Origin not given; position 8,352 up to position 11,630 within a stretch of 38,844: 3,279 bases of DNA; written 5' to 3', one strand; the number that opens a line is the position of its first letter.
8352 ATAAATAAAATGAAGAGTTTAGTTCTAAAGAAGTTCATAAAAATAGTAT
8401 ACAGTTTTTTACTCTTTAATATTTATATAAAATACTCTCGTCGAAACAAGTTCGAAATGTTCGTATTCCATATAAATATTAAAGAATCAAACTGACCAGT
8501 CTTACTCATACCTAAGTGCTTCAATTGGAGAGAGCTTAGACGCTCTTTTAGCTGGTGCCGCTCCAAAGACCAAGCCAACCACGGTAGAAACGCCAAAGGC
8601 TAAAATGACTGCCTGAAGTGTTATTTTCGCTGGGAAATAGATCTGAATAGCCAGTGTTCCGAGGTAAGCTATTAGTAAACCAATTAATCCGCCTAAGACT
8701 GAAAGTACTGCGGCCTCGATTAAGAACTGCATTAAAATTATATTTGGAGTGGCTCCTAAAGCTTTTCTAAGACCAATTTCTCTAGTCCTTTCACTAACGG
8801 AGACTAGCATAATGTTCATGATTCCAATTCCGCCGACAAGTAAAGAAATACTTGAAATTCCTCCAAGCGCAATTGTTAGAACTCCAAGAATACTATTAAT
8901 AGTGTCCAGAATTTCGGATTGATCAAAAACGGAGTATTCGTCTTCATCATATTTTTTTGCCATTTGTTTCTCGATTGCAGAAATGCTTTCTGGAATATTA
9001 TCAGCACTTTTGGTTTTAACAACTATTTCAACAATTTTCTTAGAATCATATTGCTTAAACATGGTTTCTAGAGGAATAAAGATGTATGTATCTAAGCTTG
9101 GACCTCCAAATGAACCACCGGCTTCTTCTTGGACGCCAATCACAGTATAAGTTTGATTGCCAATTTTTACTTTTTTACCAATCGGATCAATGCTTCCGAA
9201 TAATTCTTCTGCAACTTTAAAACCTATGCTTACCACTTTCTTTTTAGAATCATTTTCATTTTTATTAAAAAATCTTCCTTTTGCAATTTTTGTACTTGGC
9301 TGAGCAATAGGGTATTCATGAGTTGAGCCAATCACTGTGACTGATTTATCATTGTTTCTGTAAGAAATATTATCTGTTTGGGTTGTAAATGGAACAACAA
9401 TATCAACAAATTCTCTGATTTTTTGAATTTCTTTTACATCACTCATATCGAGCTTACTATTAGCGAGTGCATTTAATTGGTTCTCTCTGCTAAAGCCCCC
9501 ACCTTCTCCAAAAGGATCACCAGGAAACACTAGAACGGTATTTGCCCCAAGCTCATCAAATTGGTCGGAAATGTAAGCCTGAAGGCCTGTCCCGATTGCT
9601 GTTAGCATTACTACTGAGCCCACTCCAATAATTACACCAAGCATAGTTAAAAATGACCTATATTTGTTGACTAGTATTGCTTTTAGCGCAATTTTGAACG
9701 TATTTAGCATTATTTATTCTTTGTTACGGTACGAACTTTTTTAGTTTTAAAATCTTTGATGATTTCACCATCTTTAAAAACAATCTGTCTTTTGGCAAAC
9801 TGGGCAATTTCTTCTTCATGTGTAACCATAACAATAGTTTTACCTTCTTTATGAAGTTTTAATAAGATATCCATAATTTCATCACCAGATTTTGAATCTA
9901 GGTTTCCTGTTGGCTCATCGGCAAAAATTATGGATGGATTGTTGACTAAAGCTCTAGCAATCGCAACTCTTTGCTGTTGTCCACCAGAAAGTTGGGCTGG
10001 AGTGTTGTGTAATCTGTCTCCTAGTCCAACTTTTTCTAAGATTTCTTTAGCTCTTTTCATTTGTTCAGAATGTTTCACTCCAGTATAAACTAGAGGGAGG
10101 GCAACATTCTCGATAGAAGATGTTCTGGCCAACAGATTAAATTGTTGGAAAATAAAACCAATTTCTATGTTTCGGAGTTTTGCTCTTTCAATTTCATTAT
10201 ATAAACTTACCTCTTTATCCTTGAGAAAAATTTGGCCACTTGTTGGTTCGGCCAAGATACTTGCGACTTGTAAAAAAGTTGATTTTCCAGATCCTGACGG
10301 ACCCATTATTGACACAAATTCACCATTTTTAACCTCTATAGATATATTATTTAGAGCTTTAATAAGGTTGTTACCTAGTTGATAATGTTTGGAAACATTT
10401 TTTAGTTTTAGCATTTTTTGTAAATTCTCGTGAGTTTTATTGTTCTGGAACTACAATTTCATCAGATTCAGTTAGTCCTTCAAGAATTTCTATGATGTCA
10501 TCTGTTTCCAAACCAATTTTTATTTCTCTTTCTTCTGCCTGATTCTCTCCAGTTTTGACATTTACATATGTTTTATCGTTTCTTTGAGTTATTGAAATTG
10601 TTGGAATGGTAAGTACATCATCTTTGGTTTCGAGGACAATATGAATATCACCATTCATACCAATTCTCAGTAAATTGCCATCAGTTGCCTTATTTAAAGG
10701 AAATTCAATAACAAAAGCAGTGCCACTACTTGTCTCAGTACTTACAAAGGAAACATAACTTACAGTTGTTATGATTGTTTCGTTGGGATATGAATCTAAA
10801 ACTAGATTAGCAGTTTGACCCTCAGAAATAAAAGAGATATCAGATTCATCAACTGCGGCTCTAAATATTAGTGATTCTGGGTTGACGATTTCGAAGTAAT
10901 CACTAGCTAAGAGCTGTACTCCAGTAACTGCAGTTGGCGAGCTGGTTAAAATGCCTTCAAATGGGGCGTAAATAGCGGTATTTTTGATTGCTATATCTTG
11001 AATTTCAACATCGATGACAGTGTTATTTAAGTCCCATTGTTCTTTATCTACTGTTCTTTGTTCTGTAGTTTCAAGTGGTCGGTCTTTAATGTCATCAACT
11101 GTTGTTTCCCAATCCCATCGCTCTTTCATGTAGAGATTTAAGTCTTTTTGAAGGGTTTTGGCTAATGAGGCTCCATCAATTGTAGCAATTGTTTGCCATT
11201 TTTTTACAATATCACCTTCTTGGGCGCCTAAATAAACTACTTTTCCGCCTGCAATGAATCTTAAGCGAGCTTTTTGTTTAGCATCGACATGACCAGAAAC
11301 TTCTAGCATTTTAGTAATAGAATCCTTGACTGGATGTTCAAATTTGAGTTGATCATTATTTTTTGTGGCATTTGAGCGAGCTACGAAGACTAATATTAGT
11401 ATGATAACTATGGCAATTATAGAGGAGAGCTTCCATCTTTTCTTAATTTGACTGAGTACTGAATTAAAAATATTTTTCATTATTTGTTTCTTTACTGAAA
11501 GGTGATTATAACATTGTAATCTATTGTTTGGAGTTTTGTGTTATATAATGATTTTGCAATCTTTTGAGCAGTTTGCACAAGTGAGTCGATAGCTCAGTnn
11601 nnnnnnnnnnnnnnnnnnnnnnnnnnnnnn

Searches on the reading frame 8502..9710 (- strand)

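Call 13: search_protein_families(library=pfam, proteins=[window:8502-9710:-], max_evalue=0.001)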
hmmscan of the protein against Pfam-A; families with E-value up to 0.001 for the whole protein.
window:8502-9710:- (402 aa): 2 families
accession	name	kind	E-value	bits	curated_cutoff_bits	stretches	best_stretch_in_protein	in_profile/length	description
PF12704.14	MacB_PCD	-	1.4e-46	159.8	27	1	19-248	1-206/207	MacB-like periplasmic core domain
PF02687.27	FtsX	-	7.5e-20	71.6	25.5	1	285-395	3-120/120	FtsX-like permease C-terminal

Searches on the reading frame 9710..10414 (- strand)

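Call 13: search_protein_families(library=pfam, proteins=[window:9710-10414:-], max_evalue=0.001)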
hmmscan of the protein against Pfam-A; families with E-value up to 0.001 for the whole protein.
window:9710-10414:- (234 aa): 5 families
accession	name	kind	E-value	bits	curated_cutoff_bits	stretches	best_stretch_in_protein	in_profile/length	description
PF00005.33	ABC_tran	-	6.6e-35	121.1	25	1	21-169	1-136/137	ABC transporter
PF13304.12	AAA_21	-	3.3e-07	31.1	27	0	34-91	2-78/304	AAA domain, putative AbiEii toxin, Type IV TA system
PF02463.25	SMC_N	-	6.4e-06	26.2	40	1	30-211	23-209/220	RecF/RecN/SMC N terminal domain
PF13555.12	AAA_29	-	0.00045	20.3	27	1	25-50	16-41/61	P-loop containing region of AAA domain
PF25199.1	nSTAND_NTPase5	-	0.00047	20.4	34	0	25-75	35-87/145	Novel STAND NTPase 5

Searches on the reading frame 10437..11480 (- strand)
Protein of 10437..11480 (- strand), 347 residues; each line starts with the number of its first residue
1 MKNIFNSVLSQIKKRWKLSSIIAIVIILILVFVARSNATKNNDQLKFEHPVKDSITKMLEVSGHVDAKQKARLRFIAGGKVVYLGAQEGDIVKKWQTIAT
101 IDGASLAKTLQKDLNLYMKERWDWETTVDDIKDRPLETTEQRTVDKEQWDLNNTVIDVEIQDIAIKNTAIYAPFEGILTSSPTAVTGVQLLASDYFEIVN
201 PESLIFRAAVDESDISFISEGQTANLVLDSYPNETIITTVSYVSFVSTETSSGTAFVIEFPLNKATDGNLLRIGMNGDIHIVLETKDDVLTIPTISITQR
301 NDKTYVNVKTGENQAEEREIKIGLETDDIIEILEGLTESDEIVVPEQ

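Call 14: search_protein_families(library=pfam, proteins=[window:10437-11480:-], max_evalue=0.001)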
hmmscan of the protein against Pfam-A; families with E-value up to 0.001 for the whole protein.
window:10437-11480:- (347 aa): 2 families
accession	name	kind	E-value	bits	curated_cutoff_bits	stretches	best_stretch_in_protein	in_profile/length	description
PF16576.10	HlyD_D23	-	4.6e-10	39.6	30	1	55-244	2-185/214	Barrel-sandwich domain of CusB or HlyD membrane-fusion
PF13437.12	HlyD_3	-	6.3e-10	40.2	22.2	1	170-264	2-97/106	HlyD family secretion protein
